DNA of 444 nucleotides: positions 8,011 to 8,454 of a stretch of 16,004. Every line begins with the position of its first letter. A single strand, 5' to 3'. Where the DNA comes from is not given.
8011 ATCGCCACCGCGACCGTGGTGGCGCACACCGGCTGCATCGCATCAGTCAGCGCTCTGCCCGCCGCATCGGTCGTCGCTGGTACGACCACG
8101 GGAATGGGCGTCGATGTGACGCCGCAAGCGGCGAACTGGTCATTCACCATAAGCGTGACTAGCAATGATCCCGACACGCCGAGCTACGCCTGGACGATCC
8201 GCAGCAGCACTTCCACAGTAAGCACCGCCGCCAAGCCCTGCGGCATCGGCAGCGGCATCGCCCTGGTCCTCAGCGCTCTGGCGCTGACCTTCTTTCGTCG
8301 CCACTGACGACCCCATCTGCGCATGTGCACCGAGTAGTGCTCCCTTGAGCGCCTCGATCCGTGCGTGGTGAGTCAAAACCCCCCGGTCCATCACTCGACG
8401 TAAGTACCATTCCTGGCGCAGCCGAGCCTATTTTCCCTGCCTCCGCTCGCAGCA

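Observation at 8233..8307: Beta-helix protein ends in a tripartite sorting-signal-like tail (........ / TM helix / RRH) without a PEP motif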

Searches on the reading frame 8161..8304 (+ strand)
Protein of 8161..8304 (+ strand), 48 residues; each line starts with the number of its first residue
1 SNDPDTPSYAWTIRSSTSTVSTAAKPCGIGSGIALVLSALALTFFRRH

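Call 8: search_protein_families(library=ncbifam, proteins=[window:8161-8304:+], max_evalue=1)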
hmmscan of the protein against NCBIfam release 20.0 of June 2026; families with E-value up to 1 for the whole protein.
window:8161-8304:+ (48 aa): 0 families

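Call 9: search_protein_families(library=pfam, proteins=[window:8161-8304:+], max_evalue=0.1)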
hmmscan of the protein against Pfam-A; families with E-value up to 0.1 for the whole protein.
window:8161-8304:+ (48 aa): 0 families

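Call 14: search_protein_families(library=ncbifam, proteins=[window:8170-8304:+], max_evalue=10)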
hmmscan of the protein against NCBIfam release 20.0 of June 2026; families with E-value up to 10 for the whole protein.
seq(45 aa): 0 families

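Call 27: find_homologous_proteins(query=window:8161-8304:+, max_evalue=10)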
Query seq(48 aa): no candidate shares three 5-residue words with the query. No homologue found.

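Call 47: find_homologous_proteins(query=A4, max_evalue=10)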
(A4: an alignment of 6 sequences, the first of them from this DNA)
Query A4 (6 sequences) (41 aa, profile of the alignment): 1 proteins with E <= 10 among 1155 candidates.
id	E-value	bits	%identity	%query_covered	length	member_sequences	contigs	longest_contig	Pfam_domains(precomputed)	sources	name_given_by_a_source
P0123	3.2e-4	38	-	-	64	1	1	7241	-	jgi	jgi:hypothetical protein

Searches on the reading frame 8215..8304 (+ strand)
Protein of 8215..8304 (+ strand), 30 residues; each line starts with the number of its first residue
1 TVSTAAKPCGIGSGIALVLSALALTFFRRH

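Call 42: search_protein_representatives(alignment_id=A3)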
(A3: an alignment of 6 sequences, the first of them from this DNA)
Query: 6 sequences, 30 profile positions. Proteins with E-value up to 0.001 (for the whole library): 3; up to 1e-10: 1; up to 1e-30: 0. The best 3 are listed.
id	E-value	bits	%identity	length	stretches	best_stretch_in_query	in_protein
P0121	2.5e-12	62.5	-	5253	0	-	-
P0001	9.5e-07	44.6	-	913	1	2-28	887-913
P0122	3.5e-05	39.7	-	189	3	3-30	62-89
